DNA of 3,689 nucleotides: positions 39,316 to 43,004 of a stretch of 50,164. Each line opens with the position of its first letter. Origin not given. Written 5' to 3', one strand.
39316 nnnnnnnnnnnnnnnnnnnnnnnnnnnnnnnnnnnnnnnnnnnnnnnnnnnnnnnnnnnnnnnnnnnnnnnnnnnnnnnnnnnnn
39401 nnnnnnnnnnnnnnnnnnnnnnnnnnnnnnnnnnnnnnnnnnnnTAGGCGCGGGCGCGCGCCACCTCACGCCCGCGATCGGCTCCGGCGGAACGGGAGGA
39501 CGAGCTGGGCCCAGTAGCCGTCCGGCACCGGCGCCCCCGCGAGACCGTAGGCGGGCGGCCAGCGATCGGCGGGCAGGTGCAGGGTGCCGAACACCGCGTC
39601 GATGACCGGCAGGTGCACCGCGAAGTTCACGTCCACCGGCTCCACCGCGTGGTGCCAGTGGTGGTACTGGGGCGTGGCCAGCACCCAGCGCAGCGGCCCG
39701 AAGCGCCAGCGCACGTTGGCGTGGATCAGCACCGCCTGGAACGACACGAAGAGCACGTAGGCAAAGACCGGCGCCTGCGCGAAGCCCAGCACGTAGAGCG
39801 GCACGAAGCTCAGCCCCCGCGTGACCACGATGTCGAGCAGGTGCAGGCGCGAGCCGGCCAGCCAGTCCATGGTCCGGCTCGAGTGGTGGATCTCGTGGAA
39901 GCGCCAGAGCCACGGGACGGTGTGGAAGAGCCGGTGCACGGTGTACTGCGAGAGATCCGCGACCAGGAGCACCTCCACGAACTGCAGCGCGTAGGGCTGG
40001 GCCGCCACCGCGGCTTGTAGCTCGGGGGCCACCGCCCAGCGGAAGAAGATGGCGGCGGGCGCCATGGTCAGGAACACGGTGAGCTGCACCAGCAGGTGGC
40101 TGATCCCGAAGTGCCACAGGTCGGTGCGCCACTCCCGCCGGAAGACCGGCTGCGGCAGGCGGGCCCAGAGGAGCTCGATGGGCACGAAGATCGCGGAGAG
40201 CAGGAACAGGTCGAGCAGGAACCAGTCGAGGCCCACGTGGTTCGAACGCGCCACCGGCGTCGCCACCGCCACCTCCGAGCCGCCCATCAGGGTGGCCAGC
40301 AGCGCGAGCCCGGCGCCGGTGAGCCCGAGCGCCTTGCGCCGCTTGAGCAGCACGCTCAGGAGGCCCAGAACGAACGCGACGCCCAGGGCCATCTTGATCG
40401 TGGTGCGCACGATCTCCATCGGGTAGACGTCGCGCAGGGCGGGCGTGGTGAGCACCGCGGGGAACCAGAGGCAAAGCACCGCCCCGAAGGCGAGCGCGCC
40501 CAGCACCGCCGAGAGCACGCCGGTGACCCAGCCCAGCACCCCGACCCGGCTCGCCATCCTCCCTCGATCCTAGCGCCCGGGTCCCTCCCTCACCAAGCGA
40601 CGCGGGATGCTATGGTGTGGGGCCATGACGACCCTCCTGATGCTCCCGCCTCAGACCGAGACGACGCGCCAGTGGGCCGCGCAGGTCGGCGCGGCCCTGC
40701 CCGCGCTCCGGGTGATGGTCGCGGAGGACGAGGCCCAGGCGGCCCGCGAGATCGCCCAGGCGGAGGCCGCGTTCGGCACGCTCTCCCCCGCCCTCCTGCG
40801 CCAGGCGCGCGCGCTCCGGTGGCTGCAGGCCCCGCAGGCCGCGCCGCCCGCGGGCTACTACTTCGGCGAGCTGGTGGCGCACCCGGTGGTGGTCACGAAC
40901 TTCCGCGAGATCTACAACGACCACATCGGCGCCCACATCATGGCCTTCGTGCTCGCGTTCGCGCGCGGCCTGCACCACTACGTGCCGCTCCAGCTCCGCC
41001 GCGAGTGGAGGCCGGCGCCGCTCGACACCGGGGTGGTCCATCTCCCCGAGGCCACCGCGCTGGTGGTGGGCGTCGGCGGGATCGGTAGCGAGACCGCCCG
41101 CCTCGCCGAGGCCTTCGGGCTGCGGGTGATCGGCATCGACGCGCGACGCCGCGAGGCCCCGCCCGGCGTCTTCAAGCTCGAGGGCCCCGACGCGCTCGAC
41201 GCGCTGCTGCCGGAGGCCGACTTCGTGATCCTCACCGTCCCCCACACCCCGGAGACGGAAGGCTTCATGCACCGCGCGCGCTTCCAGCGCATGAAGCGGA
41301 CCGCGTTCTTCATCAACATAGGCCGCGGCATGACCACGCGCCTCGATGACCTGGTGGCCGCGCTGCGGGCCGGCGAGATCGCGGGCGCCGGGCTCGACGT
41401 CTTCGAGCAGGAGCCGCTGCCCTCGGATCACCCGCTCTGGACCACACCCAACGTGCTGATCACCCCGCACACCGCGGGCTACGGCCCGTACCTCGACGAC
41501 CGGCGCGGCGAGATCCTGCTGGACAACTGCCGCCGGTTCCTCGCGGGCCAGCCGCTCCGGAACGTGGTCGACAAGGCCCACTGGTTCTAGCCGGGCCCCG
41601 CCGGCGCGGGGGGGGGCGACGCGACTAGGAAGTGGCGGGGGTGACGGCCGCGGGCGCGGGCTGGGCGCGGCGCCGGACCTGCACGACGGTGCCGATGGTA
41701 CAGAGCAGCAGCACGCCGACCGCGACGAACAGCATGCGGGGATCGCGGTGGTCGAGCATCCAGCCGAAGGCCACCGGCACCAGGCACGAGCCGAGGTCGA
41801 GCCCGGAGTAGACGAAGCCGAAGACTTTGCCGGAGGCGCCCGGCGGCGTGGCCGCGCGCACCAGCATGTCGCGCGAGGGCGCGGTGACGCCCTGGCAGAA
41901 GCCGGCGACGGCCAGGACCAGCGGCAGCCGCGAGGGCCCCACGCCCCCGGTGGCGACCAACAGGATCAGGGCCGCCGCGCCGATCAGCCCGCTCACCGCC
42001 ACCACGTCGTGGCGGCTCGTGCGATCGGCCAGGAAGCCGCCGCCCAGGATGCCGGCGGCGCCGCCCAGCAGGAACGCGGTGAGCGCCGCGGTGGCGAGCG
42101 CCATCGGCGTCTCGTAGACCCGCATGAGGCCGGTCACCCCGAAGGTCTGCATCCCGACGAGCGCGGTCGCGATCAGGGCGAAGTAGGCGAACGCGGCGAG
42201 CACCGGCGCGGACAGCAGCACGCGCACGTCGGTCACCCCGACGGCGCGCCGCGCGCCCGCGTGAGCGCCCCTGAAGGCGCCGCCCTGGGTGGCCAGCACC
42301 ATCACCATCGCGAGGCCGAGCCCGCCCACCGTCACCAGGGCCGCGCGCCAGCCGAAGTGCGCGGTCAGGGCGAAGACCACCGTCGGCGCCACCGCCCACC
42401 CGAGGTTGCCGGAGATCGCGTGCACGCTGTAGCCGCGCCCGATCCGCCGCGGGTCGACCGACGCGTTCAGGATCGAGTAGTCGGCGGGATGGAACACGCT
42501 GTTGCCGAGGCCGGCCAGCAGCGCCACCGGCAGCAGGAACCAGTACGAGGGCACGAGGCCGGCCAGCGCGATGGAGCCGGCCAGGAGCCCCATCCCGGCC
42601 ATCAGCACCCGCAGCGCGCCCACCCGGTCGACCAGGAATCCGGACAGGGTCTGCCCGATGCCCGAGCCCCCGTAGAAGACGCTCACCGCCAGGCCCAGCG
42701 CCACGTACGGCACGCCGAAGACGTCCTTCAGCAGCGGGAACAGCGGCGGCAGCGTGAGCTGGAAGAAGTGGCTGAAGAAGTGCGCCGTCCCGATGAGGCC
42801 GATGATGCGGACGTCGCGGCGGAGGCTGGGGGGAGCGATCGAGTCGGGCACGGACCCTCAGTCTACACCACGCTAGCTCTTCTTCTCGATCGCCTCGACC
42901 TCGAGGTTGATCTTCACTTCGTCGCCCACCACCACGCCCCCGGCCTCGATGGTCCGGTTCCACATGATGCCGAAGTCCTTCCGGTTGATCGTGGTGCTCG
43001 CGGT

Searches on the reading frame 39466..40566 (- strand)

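Call 89: search_protein_families(library=pfam, proteins=[window:39466-40566:-], max_evalue=0.0001)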
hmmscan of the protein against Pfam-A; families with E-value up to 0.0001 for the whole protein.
window:39466-40566:- (366 aa): 1 family
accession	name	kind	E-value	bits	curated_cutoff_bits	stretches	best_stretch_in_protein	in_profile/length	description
PF04116.19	FA_hydroxylase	-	9.9e-28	97.6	31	1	198-328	3-132/132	Fatty acid hydroxylase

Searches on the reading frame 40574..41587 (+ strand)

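Call 89: search_protein_families(library=pfam, proteins=[window:40574-41587:+], max_evalue=0.0001)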
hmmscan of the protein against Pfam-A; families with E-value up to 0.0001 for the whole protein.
window:40574-41587:+ (338 aa): 1 family
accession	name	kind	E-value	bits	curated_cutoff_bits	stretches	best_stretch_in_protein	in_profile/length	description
PF02826.25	2-Hacid_dh_C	-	4.5e-51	173.2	25.1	1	123-301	1-178/178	D-isomer specific 2-hydroxyacid dehydrogenase, NAD binding domain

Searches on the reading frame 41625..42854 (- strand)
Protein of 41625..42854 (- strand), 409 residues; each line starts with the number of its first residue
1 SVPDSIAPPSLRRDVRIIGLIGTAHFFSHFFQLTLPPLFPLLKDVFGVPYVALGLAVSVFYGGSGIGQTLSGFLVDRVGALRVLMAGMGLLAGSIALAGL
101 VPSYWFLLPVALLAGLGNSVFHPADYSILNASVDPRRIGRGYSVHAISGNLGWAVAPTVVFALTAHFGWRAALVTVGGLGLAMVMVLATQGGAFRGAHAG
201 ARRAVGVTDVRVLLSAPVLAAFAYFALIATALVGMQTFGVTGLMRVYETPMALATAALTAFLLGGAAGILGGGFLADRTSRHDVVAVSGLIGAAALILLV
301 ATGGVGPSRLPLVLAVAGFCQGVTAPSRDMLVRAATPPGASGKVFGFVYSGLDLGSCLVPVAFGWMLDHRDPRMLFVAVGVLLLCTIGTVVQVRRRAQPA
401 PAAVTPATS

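Call 89: search_protein_families(library=pfam, proteins=[window:41625-42854:-], max_evalue=0.0001)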
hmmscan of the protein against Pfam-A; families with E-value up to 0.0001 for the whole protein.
window:41625-42854:- (409 aa): 1 family
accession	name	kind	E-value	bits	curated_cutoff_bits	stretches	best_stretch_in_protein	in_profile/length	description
PF07690.21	MFS_1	-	1.3e-39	136.5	33.4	2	23-247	3-228/347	Major Facilitator Superfamily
